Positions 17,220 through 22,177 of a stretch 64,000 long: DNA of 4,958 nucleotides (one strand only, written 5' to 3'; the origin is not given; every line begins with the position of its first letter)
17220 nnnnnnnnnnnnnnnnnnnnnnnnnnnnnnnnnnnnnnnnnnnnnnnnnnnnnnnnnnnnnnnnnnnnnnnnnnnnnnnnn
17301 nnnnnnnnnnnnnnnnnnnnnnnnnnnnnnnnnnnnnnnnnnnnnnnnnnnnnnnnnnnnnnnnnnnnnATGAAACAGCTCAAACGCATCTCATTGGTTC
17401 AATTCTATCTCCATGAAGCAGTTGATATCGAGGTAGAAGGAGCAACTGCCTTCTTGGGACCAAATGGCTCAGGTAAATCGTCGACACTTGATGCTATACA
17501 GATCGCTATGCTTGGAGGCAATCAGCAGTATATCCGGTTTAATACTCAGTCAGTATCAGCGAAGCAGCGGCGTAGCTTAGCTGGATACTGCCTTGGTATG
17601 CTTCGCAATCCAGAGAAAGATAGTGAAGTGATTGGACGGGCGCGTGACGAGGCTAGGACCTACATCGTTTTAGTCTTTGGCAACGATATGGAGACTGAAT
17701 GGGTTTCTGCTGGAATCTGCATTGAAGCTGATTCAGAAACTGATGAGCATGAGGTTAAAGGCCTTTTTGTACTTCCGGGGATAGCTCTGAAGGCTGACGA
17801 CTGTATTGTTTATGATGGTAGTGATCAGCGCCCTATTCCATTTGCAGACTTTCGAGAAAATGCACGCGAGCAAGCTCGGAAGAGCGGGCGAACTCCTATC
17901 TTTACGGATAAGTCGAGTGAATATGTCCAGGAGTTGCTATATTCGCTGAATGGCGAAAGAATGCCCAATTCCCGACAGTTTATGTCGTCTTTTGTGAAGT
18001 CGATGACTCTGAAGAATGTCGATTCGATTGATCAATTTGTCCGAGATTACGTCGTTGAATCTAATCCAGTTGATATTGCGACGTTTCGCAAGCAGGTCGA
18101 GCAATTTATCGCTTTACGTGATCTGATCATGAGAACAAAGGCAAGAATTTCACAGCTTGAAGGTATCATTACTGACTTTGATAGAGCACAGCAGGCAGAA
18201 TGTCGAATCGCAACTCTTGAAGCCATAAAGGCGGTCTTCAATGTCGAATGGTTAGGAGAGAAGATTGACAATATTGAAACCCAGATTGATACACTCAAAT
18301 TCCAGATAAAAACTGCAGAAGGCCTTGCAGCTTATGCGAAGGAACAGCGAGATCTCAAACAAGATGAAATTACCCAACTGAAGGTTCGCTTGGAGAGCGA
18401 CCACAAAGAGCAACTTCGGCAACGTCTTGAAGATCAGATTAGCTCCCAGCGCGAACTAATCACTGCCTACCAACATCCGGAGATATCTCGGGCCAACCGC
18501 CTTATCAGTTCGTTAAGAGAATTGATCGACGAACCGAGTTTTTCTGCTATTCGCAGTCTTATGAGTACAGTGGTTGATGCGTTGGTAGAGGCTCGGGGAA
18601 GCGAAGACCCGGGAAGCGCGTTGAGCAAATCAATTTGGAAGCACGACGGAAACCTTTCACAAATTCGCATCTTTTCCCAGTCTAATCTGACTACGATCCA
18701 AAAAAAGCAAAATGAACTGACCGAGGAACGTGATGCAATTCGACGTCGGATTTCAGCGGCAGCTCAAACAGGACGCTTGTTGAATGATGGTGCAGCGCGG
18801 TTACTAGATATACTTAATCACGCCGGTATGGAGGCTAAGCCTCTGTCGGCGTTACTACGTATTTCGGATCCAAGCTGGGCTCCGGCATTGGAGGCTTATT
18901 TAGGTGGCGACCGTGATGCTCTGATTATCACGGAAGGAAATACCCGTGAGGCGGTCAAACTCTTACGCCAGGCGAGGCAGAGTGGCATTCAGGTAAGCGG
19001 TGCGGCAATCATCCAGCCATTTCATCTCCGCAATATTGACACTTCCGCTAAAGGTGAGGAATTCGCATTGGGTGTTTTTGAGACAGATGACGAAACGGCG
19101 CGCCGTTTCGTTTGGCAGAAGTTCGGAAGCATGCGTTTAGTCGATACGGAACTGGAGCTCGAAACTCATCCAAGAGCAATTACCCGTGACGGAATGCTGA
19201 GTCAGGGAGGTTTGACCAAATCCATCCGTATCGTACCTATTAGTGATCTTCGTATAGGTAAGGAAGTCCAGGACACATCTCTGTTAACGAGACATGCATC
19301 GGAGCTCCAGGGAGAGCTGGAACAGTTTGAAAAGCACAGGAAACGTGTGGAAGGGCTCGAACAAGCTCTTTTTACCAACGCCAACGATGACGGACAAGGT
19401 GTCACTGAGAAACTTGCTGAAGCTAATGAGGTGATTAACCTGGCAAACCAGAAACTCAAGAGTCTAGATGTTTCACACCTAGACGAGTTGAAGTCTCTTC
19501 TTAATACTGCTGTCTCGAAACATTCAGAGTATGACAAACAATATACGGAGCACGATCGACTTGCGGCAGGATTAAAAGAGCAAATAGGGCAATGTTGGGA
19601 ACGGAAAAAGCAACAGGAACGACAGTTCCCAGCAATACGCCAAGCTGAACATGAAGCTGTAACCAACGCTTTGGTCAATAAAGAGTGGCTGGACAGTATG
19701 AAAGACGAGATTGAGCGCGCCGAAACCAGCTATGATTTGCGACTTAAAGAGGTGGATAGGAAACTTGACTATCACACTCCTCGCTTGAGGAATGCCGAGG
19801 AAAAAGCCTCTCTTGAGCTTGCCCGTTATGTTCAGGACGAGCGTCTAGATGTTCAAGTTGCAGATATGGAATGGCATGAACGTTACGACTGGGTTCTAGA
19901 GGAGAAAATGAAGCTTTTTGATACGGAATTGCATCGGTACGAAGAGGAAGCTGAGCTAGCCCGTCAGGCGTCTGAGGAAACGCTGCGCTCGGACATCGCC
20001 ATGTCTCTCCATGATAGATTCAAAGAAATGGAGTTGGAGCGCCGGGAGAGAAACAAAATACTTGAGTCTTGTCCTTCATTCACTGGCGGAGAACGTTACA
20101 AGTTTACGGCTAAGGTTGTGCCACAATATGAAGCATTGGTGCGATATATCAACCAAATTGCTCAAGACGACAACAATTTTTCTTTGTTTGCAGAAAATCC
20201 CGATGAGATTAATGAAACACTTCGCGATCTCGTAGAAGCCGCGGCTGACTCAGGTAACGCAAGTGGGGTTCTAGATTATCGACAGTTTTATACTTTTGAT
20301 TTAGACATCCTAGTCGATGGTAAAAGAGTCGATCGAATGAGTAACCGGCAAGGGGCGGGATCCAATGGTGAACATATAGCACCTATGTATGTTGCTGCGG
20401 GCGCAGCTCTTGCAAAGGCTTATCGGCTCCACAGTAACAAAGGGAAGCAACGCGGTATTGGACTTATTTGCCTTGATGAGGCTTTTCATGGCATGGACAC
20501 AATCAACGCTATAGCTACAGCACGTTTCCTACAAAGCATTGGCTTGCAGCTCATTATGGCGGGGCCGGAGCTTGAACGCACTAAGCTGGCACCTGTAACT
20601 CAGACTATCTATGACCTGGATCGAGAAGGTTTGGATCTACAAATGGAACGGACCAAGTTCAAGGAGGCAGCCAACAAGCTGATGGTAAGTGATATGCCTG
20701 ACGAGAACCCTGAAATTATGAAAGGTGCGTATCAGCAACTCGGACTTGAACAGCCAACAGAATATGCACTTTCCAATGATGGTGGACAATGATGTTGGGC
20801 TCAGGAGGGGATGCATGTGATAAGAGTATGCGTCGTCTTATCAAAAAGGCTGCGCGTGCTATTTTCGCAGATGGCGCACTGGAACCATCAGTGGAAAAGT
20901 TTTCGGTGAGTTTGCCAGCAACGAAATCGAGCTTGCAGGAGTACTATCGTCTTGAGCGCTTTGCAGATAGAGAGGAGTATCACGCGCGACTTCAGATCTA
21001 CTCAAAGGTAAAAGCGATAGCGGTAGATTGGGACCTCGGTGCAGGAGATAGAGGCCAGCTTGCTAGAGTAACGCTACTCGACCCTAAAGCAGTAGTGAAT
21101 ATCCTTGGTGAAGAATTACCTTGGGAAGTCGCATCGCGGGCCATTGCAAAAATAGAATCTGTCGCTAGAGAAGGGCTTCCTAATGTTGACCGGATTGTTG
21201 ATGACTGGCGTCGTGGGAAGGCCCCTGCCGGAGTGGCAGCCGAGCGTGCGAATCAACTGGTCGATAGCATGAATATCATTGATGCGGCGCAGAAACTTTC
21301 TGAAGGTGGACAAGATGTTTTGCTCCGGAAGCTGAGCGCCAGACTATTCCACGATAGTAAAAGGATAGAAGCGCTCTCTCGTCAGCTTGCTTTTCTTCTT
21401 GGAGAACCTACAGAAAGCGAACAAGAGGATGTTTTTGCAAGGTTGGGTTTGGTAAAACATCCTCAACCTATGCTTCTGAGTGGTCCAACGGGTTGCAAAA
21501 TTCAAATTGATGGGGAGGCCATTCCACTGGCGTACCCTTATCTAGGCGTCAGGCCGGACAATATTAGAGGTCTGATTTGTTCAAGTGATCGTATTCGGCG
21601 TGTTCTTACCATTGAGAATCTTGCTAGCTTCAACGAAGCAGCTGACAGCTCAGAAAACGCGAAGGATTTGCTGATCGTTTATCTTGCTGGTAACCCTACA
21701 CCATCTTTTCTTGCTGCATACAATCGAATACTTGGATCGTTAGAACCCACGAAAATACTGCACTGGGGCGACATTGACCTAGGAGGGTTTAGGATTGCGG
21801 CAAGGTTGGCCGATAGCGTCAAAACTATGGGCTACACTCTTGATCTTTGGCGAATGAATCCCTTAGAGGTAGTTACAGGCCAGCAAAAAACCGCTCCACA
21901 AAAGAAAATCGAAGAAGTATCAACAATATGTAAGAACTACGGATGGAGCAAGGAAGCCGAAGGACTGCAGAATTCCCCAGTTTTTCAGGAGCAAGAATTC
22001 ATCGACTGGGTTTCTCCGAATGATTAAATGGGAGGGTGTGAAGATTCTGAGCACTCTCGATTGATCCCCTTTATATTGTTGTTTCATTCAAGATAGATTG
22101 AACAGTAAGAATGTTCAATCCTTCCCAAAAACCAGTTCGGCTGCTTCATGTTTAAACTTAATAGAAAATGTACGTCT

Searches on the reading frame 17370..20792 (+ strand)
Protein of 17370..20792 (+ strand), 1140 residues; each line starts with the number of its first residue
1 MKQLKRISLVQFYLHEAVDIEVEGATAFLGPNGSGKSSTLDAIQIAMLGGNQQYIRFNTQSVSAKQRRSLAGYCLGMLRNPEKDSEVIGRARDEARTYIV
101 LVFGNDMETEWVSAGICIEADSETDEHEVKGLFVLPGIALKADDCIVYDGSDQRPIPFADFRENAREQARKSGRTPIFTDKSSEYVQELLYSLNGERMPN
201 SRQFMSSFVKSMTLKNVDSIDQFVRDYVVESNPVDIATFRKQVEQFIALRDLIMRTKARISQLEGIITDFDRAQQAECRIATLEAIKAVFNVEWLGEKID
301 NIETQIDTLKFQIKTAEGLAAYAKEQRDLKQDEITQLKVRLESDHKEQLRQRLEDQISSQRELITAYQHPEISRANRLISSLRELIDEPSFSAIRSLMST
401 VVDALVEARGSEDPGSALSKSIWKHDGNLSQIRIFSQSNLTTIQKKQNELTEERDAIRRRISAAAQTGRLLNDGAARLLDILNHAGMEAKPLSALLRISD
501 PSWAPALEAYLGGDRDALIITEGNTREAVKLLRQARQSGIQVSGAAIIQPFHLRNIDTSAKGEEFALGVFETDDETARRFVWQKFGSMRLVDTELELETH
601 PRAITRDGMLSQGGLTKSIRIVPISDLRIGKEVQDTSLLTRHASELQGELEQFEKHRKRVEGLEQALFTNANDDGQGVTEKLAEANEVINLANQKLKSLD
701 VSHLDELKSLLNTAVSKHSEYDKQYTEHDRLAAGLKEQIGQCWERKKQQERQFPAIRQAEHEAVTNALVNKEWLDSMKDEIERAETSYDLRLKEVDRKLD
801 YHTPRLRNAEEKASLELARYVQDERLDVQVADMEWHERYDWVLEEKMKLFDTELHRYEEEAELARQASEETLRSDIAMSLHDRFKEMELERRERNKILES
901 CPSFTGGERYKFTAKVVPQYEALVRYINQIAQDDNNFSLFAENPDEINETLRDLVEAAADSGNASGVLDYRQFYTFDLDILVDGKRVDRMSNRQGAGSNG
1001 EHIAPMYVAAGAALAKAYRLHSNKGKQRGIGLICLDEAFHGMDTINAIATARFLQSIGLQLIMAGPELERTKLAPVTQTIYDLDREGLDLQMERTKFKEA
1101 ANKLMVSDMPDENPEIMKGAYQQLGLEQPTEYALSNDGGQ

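Call 63: search_protein_families(library=padloc, proteins=[window:17370-20792:+], max_evalue=0.01)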
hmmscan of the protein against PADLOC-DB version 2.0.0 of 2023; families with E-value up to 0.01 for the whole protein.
window:17370-20792:+ (1140 aa): 30 families (the best 25 are shown)
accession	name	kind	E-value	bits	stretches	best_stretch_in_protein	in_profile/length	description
PDLC00513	JetC1|JetC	-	4.8e-263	874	1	1-1128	1-1136/1140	DUF3584 domain; MukB-like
PDLC00503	JetC1|JetC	-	8.5e-160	532.1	1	1-1112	1-1131/1146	DUF3584 domain; MukB-like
PDLC00504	JetC1|JetC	-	9.7e-144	478.9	1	1-1112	1-1131/1144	DUF3584 domain; MukB-like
PDLC00519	JetC1|JetC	-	5.4e-120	400.4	1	1-1081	1-1071/1097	DUF3584 domain; MukB-like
PDLC00506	JetC1|JetC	-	1.8e-106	355.5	1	1-1113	1-1137/1149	DUF3584 domain; MukB-like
PDLC00507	JetC1|JetC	-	9.3e-71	237.5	2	437-1066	483-1138/1215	DUF3584 domain; MukB-like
PDLC00505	JetC1|JetC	-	1.6e-53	180.1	2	27-913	33-892/1118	DUF3584 domain; MukB-like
PDLC00515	JetC1|JetC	-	1.8e-40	136.9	2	489-1066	544-1143/1212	DUF3584 domain; MukB-like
PDLC00516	JetC1|JetC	-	8.5e-34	114.8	1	2-1067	2-1065/1098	DUF3584 domain; MukB-like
PDLC00508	JetC1|JetC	-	3e-29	99.9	1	1-1081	1-1084/1106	DUF3584 domain; MukB-like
PDLC00518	JetC1|JetC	-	1.8e-28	97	1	18-1067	35-1068/1112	DUF3584 domain; MukB-like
PDLC00512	JetC1|JetC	-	5.8e-28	95.5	2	18-465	36-468/1123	DUF3584 domain; MukB-like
PDLC00553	JetC2|JetC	-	8.7e-10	35.1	1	639-1067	873-1313/1361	DUF3584 domain; MukB-like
PDLC03865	LmuB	-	2.7e-09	33.8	1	29-66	37-77/1007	-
PDLC03859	LmuB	-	1.1e-08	32.8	2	644-1063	189-581/611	-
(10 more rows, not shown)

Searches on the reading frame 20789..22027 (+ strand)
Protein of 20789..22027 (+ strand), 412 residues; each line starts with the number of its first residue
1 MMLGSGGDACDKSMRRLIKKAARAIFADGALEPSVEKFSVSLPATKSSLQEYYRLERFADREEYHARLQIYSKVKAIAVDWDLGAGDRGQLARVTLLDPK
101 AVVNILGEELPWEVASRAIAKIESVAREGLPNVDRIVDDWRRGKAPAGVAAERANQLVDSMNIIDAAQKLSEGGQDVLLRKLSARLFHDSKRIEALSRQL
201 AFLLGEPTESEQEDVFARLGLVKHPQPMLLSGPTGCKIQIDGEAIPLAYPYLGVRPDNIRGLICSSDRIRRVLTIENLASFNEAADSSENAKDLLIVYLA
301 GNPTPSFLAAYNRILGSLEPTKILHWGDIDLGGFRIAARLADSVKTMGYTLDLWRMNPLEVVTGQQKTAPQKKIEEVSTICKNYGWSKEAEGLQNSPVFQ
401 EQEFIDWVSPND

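Call 28: search_protein_families(library=pfam, proteins=[window:20789-22027:+], max_evalue=0.001)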
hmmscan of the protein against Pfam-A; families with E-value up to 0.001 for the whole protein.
window:20789-22027:+ (412 aa): 2 families
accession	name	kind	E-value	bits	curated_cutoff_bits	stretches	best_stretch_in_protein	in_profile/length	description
PF09983.15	JetD_C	-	1.4e-11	44.5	22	1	268-346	39-109/179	Wadjet protein JetD, C-terminal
PF09664.16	DUF2399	-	0.00032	21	23.4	1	268-361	18-103/152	Protein of unknown function C-terminus (DUF2399)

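Call 63: search_protein_families(library=padloc, proteins=[window:20789-22027:+], max_evalue=0.01)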
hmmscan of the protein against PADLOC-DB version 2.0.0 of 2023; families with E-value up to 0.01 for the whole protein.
window:20789-22027:+ (412 aa): 15 families
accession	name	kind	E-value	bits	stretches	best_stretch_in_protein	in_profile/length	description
PDLC00529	JetD1|JetD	-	3.8e-96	320.6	1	11-410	6-393/394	DUF2220; DUF3322; DUF2399 domain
PDLC00521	JetD1|JetD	-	5.2e-43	145.7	1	50-410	32-388/395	DUF2220; DUF3322; DUF2399 domain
PDLC00533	JetD1|JetD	-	3.7e-37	126.3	1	35-364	28-359/409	DUF2220; DUF3322; DUF2399 domain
PDLC00528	JetD1|JetD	-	1.2e-35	121.4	1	33-371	19-369/418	DUF2220; DUF3322; DUF2399 domain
PDLC00526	JetD1|JetD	-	6.5e-14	49.9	1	152-342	145-334/407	DUF2220; DUF3322; DUF2399 domain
PDLC00524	JetD1|JetD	-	1.1e-11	42.4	1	135-336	119-318/387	DUF2220; DUF3322; DUF2399 domain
PDLC00530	JetD1|JetD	-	7.8e-09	33.3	1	15-340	16-309/391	DUF2220; DUF3322; DUF2399 domain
PDLC00525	JetD1|JetD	-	9.8e-08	29.3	1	165-341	156-345/412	DUF2220; DUF3322; DUF2399 domain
PDLC00527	JetD1|JetD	-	2.4e-06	24.9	0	268-301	219-254/387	DUF2220; DUF3322; DUF2399 domain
PDLC00594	JetD3|JetD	-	5.2e-05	20.8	1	270-346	191-266/345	DUF2239; DUF2220 domain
PDLC00556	JetD2|JetD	-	0.00026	18.2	1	268-361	287-372/430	DUF2220; DUF3322; DUF2399 domain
PDLC00557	JetD2|JetD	-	0.0011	16.5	1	270-359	281-362/423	DUF2220; DUF3322; DUF2399 domain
PDLC00531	JetD1|JetD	-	0.0015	16.1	0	309-346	133-170/234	DUF2220; DUF3322; DUF2399 domain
PDLC00591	JetD3|JetD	-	0.0087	13.4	0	266-346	190-277/350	DUF2239; DUF2220 domain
PDLC00592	JetD3|JetD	-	0.0095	13.3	0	266-346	179-267/346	DUF2239; DUF2220 domain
